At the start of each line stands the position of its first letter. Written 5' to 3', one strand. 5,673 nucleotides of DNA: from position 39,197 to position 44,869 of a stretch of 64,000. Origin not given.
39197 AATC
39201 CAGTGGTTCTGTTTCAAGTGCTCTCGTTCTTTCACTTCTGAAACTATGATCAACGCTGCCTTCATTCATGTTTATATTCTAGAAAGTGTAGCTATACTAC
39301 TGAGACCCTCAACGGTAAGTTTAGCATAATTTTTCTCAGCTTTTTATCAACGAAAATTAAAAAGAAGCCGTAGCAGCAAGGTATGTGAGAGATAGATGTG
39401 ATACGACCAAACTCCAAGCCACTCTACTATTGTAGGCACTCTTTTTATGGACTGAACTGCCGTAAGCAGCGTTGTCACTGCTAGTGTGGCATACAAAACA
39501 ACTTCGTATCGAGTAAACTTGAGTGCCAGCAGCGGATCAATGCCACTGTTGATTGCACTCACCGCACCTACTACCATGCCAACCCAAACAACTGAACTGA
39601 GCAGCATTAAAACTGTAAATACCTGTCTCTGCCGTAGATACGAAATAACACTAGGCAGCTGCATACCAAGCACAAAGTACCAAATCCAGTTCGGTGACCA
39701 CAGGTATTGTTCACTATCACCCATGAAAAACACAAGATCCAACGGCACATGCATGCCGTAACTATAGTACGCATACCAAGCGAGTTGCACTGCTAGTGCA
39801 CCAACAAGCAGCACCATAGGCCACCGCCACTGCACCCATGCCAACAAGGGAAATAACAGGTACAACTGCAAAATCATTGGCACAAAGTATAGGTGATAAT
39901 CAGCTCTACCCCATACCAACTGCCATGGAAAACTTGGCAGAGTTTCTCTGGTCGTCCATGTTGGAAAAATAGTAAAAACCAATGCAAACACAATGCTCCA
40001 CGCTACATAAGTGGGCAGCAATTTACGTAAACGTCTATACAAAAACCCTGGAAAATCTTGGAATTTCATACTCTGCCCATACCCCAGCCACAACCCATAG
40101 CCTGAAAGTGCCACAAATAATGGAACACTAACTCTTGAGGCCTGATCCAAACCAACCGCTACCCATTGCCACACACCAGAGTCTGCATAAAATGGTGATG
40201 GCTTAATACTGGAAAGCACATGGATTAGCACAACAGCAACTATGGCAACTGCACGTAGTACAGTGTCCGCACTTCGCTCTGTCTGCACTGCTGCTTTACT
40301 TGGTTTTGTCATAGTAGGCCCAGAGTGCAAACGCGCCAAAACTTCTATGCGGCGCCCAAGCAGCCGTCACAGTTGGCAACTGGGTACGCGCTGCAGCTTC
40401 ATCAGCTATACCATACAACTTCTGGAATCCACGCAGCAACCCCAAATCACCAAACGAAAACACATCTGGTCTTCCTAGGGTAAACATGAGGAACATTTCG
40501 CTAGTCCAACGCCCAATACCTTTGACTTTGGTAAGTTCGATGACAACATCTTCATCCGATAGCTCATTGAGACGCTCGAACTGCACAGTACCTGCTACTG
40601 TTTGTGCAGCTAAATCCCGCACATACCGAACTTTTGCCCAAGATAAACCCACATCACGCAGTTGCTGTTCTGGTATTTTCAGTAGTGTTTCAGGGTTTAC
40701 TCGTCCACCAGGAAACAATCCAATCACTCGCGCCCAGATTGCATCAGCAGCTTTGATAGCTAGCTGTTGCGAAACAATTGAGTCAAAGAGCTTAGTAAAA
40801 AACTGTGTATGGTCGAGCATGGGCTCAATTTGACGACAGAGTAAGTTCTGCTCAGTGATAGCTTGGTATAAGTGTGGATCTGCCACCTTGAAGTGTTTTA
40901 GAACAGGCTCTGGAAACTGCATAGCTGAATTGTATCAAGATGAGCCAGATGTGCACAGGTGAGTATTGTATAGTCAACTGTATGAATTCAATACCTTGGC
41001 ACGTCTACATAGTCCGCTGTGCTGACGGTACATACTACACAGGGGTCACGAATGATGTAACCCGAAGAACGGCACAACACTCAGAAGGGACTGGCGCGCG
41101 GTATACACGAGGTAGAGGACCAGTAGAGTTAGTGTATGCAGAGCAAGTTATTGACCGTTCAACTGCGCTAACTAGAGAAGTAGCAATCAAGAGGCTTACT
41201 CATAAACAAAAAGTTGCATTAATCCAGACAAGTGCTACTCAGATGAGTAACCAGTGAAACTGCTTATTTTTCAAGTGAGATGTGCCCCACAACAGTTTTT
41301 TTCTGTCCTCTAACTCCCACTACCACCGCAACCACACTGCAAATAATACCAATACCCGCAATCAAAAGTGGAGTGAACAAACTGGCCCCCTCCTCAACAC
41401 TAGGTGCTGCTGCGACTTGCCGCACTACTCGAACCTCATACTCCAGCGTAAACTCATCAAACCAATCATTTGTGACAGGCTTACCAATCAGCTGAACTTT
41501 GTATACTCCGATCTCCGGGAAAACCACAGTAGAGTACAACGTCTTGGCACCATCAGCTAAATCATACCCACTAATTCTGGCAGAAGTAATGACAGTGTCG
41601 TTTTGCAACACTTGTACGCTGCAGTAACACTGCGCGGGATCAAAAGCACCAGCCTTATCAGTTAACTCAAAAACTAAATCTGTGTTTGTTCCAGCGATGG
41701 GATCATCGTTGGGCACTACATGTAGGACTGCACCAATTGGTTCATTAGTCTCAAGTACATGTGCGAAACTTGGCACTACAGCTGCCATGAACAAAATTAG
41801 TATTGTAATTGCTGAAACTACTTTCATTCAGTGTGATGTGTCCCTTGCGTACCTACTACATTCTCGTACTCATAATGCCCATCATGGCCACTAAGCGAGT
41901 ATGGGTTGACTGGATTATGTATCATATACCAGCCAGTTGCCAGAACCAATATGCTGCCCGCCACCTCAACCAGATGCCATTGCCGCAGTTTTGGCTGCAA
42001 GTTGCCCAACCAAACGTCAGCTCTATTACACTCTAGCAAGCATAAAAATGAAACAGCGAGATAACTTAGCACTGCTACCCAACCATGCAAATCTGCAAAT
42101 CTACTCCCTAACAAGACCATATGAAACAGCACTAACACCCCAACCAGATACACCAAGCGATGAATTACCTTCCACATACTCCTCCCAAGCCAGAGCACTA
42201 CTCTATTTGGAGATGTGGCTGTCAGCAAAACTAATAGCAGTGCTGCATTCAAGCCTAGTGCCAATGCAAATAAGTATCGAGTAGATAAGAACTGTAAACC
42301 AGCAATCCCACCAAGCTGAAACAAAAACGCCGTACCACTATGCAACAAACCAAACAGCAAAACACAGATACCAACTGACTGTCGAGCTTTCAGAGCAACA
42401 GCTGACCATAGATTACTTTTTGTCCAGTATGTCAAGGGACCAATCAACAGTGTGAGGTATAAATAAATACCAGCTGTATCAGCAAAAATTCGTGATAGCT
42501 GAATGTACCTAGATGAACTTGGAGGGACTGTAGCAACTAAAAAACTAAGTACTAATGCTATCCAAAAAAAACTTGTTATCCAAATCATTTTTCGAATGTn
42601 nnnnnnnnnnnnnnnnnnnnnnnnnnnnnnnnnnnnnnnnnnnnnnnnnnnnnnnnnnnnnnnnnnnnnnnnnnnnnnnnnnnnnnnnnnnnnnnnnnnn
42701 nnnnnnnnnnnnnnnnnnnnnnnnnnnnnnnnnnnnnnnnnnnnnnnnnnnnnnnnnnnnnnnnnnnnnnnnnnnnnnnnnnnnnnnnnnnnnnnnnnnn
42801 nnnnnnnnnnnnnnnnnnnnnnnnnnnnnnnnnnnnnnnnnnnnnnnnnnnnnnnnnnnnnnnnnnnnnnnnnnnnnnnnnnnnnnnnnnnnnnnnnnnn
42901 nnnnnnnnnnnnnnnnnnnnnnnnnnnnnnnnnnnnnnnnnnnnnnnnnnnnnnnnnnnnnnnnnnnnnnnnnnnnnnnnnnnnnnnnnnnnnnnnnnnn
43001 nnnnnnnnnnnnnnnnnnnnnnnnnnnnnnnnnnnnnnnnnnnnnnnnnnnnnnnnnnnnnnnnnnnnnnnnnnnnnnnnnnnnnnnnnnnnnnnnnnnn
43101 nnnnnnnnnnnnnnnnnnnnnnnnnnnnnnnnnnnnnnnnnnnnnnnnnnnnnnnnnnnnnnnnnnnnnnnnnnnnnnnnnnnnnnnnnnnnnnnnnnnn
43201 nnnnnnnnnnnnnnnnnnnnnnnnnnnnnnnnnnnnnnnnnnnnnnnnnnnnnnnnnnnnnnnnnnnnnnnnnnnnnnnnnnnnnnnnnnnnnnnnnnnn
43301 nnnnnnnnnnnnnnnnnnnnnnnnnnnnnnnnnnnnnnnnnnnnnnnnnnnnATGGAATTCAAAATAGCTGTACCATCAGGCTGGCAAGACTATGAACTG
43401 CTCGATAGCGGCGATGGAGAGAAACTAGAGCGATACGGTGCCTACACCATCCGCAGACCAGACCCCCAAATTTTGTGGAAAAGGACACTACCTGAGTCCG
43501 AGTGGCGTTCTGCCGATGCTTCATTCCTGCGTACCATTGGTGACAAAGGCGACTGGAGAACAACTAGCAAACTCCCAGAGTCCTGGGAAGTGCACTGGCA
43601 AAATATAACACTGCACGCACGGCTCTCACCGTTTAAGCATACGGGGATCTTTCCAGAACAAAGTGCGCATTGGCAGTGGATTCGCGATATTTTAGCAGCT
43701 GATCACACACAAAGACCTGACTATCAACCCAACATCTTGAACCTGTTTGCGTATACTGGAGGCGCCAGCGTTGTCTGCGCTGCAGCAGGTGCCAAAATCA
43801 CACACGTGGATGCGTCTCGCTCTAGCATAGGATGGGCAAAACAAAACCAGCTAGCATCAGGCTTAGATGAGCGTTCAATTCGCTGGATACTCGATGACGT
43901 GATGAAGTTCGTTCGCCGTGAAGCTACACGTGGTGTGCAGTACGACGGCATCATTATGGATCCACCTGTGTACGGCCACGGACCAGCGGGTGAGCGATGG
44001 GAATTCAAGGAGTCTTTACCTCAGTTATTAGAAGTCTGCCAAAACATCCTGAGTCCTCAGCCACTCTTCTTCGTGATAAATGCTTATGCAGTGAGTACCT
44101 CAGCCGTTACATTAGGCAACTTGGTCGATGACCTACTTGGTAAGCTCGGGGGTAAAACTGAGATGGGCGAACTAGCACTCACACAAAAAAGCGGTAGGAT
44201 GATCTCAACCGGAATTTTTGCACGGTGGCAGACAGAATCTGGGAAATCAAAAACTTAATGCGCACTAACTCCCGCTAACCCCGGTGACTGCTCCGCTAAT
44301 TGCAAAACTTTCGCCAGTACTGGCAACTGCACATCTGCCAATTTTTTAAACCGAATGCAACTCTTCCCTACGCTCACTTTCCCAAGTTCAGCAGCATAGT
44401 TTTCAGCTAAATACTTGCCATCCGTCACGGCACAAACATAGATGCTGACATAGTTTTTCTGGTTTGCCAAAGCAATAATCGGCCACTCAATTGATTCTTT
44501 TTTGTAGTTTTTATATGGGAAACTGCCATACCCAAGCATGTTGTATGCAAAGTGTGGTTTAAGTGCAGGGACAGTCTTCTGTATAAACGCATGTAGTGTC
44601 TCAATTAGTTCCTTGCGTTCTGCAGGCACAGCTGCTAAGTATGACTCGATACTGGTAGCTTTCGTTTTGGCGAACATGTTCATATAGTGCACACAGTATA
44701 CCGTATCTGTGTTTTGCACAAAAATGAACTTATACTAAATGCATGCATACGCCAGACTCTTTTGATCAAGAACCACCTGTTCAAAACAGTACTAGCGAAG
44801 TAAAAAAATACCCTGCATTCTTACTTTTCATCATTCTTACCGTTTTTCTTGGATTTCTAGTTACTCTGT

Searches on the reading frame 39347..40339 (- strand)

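Call 14: search_protein_families(library=pfam, proteins=[window:39347-40339:-], max_evalue=0.001)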
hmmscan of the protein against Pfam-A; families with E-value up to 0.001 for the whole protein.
window:39347-40339:- (330 aa): 1 family
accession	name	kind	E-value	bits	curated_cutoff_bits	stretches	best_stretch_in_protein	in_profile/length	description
PF01757.29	Acyl_transf_3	-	1e-34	120.5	31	1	27-328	6-295/326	Acyltransferase domain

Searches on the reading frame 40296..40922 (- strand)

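Call 24: search_protein_families(library=pfam, proteins=[window:40296-40922:-], max_evalue=0.001)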
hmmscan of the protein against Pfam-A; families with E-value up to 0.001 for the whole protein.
window:40296-40922:- (208 aa): 1 family
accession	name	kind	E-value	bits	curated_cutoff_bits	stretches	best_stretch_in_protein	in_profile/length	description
PF00730.31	HhH-GPD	-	1.9e-14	54.4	26.2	1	48-175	3-92/108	HhH-GPD superfamily base excision DNA repair protein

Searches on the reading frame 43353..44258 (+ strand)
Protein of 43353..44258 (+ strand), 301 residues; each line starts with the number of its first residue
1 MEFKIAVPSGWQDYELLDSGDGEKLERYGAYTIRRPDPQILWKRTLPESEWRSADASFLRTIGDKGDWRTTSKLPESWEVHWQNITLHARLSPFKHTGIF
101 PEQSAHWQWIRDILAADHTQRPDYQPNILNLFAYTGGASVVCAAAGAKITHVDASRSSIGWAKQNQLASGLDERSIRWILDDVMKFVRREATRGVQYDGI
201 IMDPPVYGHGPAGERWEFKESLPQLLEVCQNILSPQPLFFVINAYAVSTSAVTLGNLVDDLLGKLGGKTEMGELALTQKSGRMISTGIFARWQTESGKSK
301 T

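Call 14: search_protein_families(library=pfam, proteins=[window:43353-44258:+], max_evalue=0.001)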
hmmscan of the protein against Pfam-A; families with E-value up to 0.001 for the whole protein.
window:43353-44258:+ (301 aa): 2 families
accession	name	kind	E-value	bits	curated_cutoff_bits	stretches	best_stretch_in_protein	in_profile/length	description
PF10672.15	Methyltrans_SAM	-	1.8e-10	41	27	1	77-226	85-225/286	S-adenosylmethionine-dependent methyltransferase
PF09445.16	Methyltransf_15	-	7e-05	22.9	22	1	128-209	4-84/165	RNA cap guanine-N2 methyltransferase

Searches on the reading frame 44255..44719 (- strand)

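Call 25: search_protein_families(library=pfam, proteins=[window:44255-44719:-], max_evalue=0.001)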
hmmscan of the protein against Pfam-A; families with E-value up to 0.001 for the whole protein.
window:44255-44719:- (154 aa): 1 family
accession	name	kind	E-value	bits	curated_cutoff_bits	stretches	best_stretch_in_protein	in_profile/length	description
PF08818.16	DUF1801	-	8e-13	49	27.2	1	35-141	1-83/85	Domain of unknown function (DU1801)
